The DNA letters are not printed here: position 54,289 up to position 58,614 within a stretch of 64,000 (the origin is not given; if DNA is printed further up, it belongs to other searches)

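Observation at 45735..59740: Metallophore-uptake-type locus (AraC sensor, TonB receptor, exporter-fold ABC pair, PepSY reductase) that embeds a 1341-aa ATP-driven Fe-S reductase-like fusion, a half-size permease, a Cys protein and a methyltransferase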

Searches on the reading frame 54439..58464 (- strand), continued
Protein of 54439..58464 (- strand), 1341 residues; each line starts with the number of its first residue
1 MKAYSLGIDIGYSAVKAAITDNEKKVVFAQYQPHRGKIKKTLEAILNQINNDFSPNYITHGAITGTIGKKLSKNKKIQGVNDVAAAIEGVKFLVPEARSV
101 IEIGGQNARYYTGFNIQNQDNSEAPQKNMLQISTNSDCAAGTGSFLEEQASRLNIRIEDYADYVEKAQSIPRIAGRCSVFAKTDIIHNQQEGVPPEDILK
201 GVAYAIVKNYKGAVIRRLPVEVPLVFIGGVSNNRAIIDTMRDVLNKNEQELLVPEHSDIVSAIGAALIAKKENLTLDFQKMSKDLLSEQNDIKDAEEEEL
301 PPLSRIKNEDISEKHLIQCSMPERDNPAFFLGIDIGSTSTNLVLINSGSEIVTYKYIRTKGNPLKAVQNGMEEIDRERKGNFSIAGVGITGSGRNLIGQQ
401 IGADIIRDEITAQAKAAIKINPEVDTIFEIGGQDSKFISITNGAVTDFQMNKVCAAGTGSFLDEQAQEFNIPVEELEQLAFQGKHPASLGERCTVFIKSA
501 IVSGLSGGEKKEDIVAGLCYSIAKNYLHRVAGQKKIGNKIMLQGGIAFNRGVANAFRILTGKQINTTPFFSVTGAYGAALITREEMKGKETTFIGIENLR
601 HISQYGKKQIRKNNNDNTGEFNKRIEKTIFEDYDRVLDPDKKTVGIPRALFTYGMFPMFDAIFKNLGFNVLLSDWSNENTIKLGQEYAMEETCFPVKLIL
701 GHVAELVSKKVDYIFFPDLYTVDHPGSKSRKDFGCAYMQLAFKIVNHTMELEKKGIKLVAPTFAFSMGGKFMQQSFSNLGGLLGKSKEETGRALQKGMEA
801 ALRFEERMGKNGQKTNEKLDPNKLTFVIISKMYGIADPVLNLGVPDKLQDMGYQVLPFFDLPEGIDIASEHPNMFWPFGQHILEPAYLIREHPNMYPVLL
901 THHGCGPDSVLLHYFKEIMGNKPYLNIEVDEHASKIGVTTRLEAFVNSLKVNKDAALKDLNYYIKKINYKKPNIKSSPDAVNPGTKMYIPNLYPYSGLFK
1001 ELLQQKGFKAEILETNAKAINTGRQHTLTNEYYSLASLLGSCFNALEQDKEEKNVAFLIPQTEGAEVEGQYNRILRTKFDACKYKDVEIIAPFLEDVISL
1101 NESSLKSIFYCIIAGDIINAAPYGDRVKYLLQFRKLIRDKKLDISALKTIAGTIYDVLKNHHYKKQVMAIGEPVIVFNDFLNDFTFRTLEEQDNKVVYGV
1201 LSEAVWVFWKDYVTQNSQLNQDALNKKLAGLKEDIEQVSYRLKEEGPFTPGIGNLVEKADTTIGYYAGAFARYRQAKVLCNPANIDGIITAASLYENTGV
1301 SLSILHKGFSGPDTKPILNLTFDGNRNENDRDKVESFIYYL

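Call 20: find_encoding_contigs(protein=P0061, flank=8000, max_places=1)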
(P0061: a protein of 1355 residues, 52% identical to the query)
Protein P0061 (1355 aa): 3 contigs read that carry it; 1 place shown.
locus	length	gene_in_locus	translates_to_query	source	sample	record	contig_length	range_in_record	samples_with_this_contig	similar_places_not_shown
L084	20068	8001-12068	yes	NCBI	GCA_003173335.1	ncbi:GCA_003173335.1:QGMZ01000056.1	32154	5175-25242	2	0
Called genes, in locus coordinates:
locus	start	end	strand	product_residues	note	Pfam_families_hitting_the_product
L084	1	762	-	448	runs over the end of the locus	PF00148:Oxidored_nitro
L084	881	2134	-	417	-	PF01497:Peripla_BP_2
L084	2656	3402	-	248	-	PF13938:DUF4213, PF04016:DUF364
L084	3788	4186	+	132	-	PF01325:Fe_dep_repress, PF13412:HTH_24 (weak), PF02742:Fe_dep_repr_C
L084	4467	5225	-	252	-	PF00005:ABC_tran, PF13304:AAA_21 (faint)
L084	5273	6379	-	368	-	PF01032:FecCD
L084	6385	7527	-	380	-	PF01497:Peripla_BP_2 (weak)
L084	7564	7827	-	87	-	-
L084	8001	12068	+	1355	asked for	PF01869:BcrAD_BadFG, PF02782:FGGY_C (faint), PF01869:BcrAD_BadFG, PF05378:Hydant_A_N (faint), PF09989:DUF2229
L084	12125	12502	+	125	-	PF08859:DGC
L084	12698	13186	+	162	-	PF03551:PadR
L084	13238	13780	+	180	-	PF01980:TrmO_N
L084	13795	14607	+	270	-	PF02663:FmdE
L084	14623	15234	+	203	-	PF13489:Methyltransf_23, PF01135:PCMT (weak), PF01209:Ubie_methyltran, PF13847:Methyltransf_31, PF08241:Methyltransf_11, PF08242:Methyltransf_12, PF13649:Methyltransf_25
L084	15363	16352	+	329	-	PF00005:ABC_tran, PF13175:AAA_15 (faint), PF13304:AAA_21 (faint), PF13732:DrrA1-3_C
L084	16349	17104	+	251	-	PF01061:ABC2_membrane, PF12730:ABC2_membrane_4 (faint), PF12698:ABC2_membrane_3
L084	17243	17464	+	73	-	-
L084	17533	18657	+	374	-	PF01497:Peripla_BP_2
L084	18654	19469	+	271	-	PF00398:RrnaAD (weak), PF02527:GidB, PF08241:Methyltransf_11 (faint), PF08242:Methyltransf_12 (weak), PF13649:Methyltransf_25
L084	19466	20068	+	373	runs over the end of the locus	PF01032:FecCD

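Call 21: find_encoding_contigs(protein=P0065, flank=8000, max_places=1)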
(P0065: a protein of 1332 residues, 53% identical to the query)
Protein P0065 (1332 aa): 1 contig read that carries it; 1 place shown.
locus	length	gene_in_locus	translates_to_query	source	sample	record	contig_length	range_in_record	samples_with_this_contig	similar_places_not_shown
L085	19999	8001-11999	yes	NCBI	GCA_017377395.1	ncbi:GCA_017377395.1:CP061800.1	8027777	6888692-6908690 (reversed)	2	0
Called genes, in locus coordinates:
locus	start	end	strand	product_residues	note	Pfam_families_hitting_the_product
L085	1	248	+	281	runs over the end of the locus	PF00590:TP_methylase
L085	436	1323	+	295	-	PF00590:TP_methylase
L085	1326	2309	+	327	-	PF12833:HTH_18, PF00165:HTH_AraC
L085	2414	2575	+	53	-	-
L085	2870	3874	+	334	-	PF12833:HTH_18, PF00165:HTH_AraC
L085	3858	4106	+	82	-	-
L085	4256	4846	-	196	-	-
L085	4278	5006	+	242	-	-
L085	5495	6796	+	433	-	PF07690:MFS_1, PF13000:Acatn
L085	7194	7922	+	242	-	PF02663:FmdE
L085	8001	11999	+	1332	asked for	PF01869:BcrAD_BadFG, PF05378:Hydant_A_N (weak), PF09989:DUF2229, PF06050:HGD-D (faint)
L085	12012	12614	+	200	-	PF02353:CMAS (weak), PF01209:Ubie_methyltran, PF13489:Methyltransf_23 (weak), PF01189:Methyltr_RsmB-F (weak), PF13847:Methyltransf_31, PF08241:Methyltransf_11, PF08242:Methyltransf_12, PF13649:Methyltransf_25, +2 more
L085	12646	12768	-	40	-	-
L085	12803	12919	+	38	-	-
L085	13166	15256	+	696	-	PF07715:Plug, PF00593:TonB_dep_Rec_b-barrel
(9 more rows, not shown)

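Call 22: find_encoding_contigs(protein=P0017, flank=10000, max_places=1)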
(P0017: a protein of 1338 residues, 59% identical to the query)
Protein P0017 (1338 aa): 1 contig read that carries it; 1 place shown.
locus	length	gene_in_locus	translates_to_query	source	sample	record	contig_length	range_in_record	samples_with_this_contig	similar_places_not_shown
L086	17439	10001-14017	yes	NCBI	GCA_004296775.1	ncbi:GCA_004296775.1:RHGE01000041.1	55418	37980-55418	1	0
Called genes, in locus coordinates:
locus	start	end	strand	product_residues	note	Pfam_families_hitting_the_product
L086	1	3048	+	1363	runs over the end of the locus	PF00176:SNF2-rel_dom, PF04851:ResIII (weak), PF00271:Helicase_C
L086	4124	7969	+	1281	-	PF13802:Gal_mutarotas_2, PF01055:Glyco_hydro_31_2nd, PF21365:Glyco_hydro_31_3rd, PF17137:DUF5110, PF00754:F5_F8_type_C, PF00404:Dockerin_1 (weak), PF00963:Cohesin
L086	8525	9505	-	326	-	PF12833:HTH_18, PF00165:HTH_AraC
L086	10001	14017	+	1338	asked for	PF01869:BcrAD_BadFG, PF09989:DUF2229, PF06050:HGD-D (faint)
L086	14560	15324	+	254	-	PF02463:SMC_N (weak), PF00005:ABC_tran, PF13304:AAA_21 (faint)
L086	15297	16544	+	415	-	PF01458:SUFBD_core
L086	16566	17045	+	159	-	-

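Call 23: find_encoding_contigs(protein=P0011, flank=10000, max_places=1)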
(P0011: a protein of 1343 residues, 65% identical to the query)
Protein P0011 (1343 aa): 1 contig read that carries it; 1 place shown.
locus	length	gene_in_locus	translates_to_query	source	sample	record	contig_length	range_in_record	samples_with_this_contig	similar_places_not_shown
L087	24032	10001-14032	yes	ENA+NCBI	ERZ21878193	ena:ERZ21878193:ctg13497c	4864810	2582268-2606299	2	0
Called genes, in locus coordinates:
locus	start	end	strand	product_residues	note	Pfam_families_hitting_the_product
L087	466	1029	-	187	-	-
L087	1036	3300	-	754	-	PF18962:Por_Secre_tail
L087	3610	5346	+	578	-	PF13181:TPR_8 (faint), PF00515:TPR_1 (faint), PF07719:TPR_2 (faint), PF13424:TPR_12 (weak), PF00196:GerE (weak)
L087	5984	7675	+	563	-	PF00989:PAS (faint), PF08448:PAS_4 (faint), PF13188:PAS_8 (faint), PF08447:PAS_3, PF13426:PAS_9 (faint), PF08447:PAS_3, PF12860:PAS_7 (weak)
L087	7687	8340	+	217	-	PF02518:HATPase_c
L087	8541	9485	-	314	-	PF12833:HTH_18, PF00165:HTH_AraC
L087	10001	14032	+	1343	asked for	PF01869:BcrAD_BadFG, PF06050:HGD-D (faint), PF09989:DUF2229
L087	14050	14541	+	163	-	PF03773:ArsP_1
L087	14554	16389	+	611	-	PF00664:ABC_membrane, PF00005:ABC_tran, PF02463:SMC_N (weak)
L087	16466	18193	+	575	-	PF00664:ABC_membrane, PF02463:SMC_N, PF00005:ABC_tran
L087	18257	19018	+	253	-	PF02463:SMC_N (faint), PF00005:ABC_tran, PF13304:AAA_21 (faint)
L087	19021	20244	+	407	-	PF01458:SUFBD_core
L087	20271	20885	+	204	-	PF03848:TehB, PF01209:Ubie_methyltran, PF13847:Methyltransf_31, PF08241:Methyltransf_11, PF08242:Methyltransf_12, PF13649:Methyltransf_25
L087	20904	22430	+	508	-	PF04055:Radical_SAM, PF06968:BATS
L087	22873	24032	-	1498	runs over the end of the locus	PF13927:Ig_3 (faint), PF19081:Ig_7 (faint), PF18962:Por_Secre_tail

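Call 27: search_protein_families(library=ncbifam, proteins=[L082:7515-7988:+, L081:5467-5865:+, L083:7534-8001:+, L083:6702-7382:-, L087:20904-22430:+, L087:19021-20244:+, L084:12125-12502:+, L084:13795-14607:+, L082:17166-18116:+], max_evalue=0.0001)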
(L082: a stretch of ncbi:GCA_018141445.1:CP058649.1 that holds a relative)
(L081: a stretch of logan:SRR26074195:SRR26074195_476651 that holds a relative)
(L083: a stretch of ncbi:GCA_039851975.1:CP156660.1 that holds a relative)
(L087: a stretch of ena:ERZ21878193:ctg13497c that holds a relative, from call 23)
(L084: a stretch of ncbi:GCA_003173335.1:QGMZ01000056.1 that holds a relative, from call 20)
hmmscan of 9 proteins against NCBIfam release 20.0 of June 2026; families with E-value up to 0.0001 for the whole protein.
L082:7515-7988:+ (157 aa): 10 families
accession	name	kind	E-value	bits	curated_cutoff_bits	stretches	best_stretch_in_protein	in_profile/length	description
NF051892.1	TransRegFurBacil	equivalog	8.1e-45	152.5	220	1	3-147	3-147/149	ferric iron uptake transcriptional regulator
NF052545.1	TransRegPerRClab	equivalog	3e-25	88.8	180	1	9-146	5-137/138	transcriptional regulator PerR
NF006999.0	PRK09462.1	equivalog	6.6e-25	87.4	146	1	11-153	7-145/148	ferric iron uptake transcriptional regulator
NF051891.1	TransRegFurHelico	equivalog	1.3e-18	67.3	200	1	8-146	14-148/148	ferric iron uptake transcriptional regulator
NF047406.1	TransRegPerRTherm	equivalog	1.3e-17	64.2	200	1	18-147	5-129/130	manganese-dependent transcriptional regulator PerR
NF047462.1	FUR_perox_PerRA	exception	2.2e-15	57.4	200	1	10-122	10-115/142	peroxide-responsive transcriptional repressor PerRA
NF045678.1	TransRegIrrA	equivalog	2.7e-15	56.5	150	1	6-115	7-112/138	iron response transcriptional regulator IrrA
NF008646.0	PRK11639.1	equivalog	5.4e-15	55.5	167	1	13-145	18-148/171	zinc uptake transcriptional repressor Zur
NF045677.1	FeRespRegIrr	equivalog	2.9e-14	53.3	170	1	10-115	2-103/127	Fur family transcriptional regulator Irr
NF047461.1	FUR_perox_PerRB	exception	2.1e-05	24.4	250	1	12-121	21-125/143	peroxide-responsive transcriptional repressor PerRB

L081:5467-5865:+ (132 aa): 9 families
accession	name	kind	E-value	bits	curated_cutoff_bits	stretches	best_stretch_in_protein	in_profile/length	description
NF008273.0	PRK11050.1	equivalog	6.1e-29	100.7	153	1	14-129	38-152/156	manganese-binding transcriptional regulator MntR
NF003025.0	PRK03902.1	equivalog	2.1e-16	60.2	138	1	10-125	2-116/142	transcriptional regulator MntR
NF053665.1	TransRegDtxRActin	equivalog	4.4e-15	55.8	290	1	14-126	8-120/233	iron-dependent transcriptional repressor DtxR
NF047407.1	TransRegMntRTherm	equivalog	8.2e-11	42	350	1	10-123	6-125/227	manganese-dependent transcriptional regulator MntR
NF033788.1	HTH_metalloreg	subfamily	2.7e-08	33.5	55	1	18-66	14-61/77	metalloregulator ArsR/SmtB family transcription factor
TIGR01884.1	cas_HTH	subfamily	2.1e-07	30.5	60.2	1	16-64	143-190/202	CRISPR-associated CARF protein Csa3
NF040939.2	trans_reg_lrs14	equivalog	3.3e-07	30.3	90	1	18-64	24-70/103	Lrs14 family HTH-type transcriptional regulator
NF053606.1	Sta1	subfamily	9.6e-06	25.6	80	1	18-64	23-68/100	Sta1 family transcriptional regulator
NF053814.1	teico_TcaR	equivalog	1.1e-05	25.5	170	1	21-63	43-85/151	MarR family transcriptional regulator TcaR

L083:7534-8001:+ (155 aa): 9 families
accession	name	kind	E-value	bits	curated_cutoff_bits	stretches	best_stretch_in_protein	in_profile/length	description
NF051892.1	TransRegFurBacil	equivalog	1.9e-41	141.6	220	1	9-147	9-147/149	ferric iron uptake transcriptional regulator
NF052545.1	TransRegPerRClab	equivalog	1.6e-27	96.2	180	1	8-146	4-137/138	transcriptional regulator PerR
NF006999.0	PRK09462.1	equivalog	1.5e-20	73.3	146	1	10-147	6-140/148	ferric iron uptake transcriptional regulator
NF047406.1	TransRegPerRTherm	equivalog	7.9e-19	68.2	200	1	18-146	5-128/130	manganese-dependent transcriptional regulator PerR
NF051891.1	TransRegFurHelico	equivalog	1.2e-16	60.9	200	1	10-145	16-147/148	ferric iron uptake transcriptional regulator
NF045678.1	TransRegIrrA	equivalog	3.1e-15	56.3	150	1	5-115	6-112/138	iron response transcriptional regulator IrrA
NF045677.1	FeRespRegIrr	equivalog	3.9e-14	52.8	170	1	10-115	2-103/127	Fur family transcriptional regulator Irr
NF008646.0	PRK11639.1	equivalog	4.1e-13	49.4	167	1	9-147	14-150/171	zinc uptake transcriptional repressor Zur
NF047462.1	FUR_perox_PerRA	exception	1.7e-12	48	200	1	10-125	10-118/142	peroxide-responsive transcriptional repressor PerRA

L083:6702-7382:- (226 aa): 3 families
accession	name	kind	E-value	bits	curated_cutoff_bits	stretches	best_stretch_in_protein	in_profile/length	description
NF006901.0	PRK09392.1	equivalog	1e-08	34.8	211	1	5-223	6-220/236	transcriptional activator FtrB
NF008732.0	PRK11753.1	equivalog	1.9e-07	30.8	266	1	13-214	7-210/214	cAMP-activated global transcriptional regulator CRP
NF045989.1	TransRegFnrLRhodb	equivalog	9.6e-05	21.7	300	0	163-221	173-232/245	transcriptional regulator FnrL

L087:20904-22430:+ (508 aa): 13 families
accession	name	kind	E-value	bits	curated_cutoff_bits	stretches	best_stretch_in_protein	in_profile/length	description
TIGR03955.1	rSAM_HydG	equivalog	8.4e-131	436.6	312.15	1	23-506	7-468/470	[FeFe] hydrogenase H-cluster radical SAM maturase HydG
TIGR02351.2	thiH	equivalog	1.2e-72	245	380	1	50-411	24-356/364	2-iminoacetate synthase ThiH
TIGR03910.1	pyrrolys_PylB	equivalog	2.6e-18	66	348.2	1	46-233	3-182/347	methylornithine synthase PylB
TIGR04158.1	rSAM_MIA_synth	equivalog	1.1e-17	63.8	400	1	70-347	30-304/368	3-methyl-2-indolic acid synthase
TIGR03956.1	rSAM_HydE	equivalog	9e-16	58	254.6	1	56-266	6-201/340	[FeFe] hydrogenase H-cluster radical SAM maturase HydE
TIGR00423.1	TIGR00423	subfamily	3.1e-09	36.5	260.25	1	106-175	11-80/310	CofH family radical SAM protein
TIGR03551.1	F420_cofH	equivalog_domain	3.3e-09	36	374.1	1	73-175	10-114/345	5-amino-6-(D-ribitylamino)uracil--L-tyrosine 4-hydroxyphenyl transferase CofH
TIGR03699.1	menaquin_MqnC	equivalog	6.1e-09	35.2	428.1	1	61-193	3-134/342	cyclic dehypoxanthinyl futalosine synthase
TIGR03550.1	F420_cofG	equivalog_domain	2.6e-08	33.4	213.35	1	101-169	7-73/322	7,8-didemethyl-8-hydroxy-5-deazariboflavin synthase CofG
NF005609.0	PRK07360.1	equivalog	3.4e-08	32.6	426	1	47-207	7-157/374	7,8-didemethyl-8-hydroxy-5-deazariboflavin synthase subunit CofH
TIGR03700.1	mena_SCO4494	equivalog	4.6e-08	32.4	434.55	1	55-174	5-122/351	aminofutalosine synthase MqnE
NF004884.0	PRK06245.1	equivalog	1.7e-07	30.5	209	1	106-172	21-85/340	7,8-didemethyl-8-hydroxy-5-deazariboflavin synthase subunit CofG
TIGR00433.2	bioB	equivalog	6e-06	25.7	225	1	67-336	9-256/307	biotin synthase BioB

L087:19021-20244:+ (407 aa): 5 families
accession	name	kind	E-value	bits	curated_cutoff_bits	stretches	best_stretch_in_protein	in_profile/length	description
NF052511.1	SUF_like_SmsB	exception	1.4e-44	152.8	650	1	15-382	52-422/445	SUF-like minimal system protein SmsB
TIGR01980.1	sufB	equivalog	3.2e-42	144.7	346.4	1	33-379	90-430/448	Fe-S cluster assembly protein SufB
NF008773.0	PRK11814.1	equivalog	7.3e-25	87.5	717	1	33-378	107-456/484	Fe-S cluster assembly protein SufB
TIGR01981.1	sufD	equivalog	9.5e-25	87.4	222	1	124-382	5-263/275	Fe-S cluster assembly protein SufD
NF008194.0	PRK10948.1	equivalog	7.8e-07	28.3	489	1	318-377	334-393/423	Fe-S cluster assembly protein SufD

L084:12125-12502:+ (125 aa): 0 families

L084:13795-14607:+ (270 aa): 0 families

L082:17166-18116:+ (316 aa): 1 family
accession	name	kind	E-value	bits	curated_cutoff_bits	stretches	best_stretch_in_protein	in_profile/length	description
TIGR03943.1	TIGR03943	equivalog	3e-35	121.6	88.8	1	23-304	1-212/221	TIGR03943 family putative permease subunit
